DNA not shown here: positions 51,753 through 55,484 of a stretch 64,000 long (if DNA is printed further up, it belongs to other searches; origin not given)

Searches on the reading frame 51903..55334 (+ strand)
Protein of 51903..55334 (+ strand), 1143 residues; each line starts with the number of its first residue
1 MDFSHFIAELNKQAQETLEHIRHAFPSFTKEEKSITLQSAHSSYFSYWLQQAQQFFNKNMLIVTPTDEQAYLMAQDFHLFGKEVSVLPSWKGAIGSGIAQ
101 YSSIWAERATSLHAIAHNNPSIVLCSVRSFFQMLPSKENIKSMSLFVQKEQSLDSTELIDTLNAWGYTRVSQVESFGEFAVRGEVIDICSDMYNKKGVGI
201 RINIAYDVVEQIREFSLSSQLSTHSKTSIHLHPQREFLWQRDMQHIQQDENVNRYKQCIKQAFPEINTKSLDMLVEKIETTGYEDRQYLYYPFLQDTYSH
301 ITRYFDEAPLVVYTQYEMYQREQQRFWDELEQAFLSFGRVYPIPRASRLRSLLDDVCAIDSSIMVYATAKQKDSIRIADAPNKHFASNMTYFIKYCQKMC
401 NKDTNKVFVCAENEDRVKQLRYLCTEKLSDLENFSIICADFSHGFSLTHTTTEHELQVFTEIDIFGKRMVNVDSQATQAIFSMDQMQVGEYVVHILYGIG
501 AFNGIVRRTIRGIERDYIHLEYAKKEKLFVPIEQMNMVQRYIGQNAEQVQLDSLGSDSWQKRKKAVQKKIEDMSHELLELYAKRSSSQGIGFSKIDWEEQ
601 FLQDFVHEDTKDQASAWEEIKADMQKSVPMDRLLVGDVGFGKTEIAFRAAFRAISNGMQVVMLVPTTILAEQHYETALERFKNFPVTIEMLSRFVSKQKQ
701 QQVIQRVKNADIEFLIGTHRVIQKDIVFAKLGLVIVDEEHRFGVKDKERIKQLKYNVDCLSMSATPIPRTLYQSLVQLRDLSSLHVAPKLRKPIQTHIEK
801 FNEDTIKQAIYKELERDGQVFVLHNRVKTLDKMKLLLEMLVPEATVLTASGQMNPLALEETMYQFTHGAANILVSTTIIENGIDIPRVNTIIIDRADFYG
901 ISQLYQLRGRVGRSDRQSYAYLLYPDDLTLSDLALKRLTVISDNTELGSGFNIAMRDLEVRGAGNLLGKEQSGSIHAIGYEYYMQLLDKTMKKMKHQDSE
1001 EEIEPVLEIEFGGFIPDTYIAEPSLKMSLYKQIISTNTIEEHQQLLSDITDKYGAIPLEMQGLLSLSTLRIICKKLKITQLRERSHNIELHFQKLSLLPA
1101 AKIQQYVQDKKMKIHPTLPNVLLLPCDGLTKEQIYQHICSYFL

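Call 72: search_protein_families(library=pfam, proteins=[window:51903-55334:+], max_evalue=0.00001)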
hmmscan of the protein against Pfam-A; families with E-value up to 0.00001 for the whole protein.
window:51903-55334:+ (1143 aa): 6 families
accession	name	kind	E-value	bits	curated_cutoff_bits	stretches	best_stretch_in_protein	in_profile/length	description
PF00270.35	DEAD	-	3.2e-26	92.5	26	1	610-771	1-164/167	DEAD/DEAH box helicase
PF00271.37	Helicase_C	-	9e-22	77.9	23.5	1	808-914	8-109/110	Helicase conserved C-terminal domain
PF03461.20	TRCF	-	6.3e-19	68.6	25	1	1012-1095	4-87/95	TRCF domain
PF02559.22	CarD_TRCF_RID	-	2.8e-18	66.2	23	1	487-542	2-57/57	CarD-like/TRCF RID domain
PF17757.6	UvrB_inter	-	2.4e-15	56.8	22.9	1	147-237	3-91/91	UvrB interaction domain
PF04851.21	ResIII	-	8.1e-14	52.3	22.5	1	611-766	6-162/164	Type III restriction enzyme, res subunit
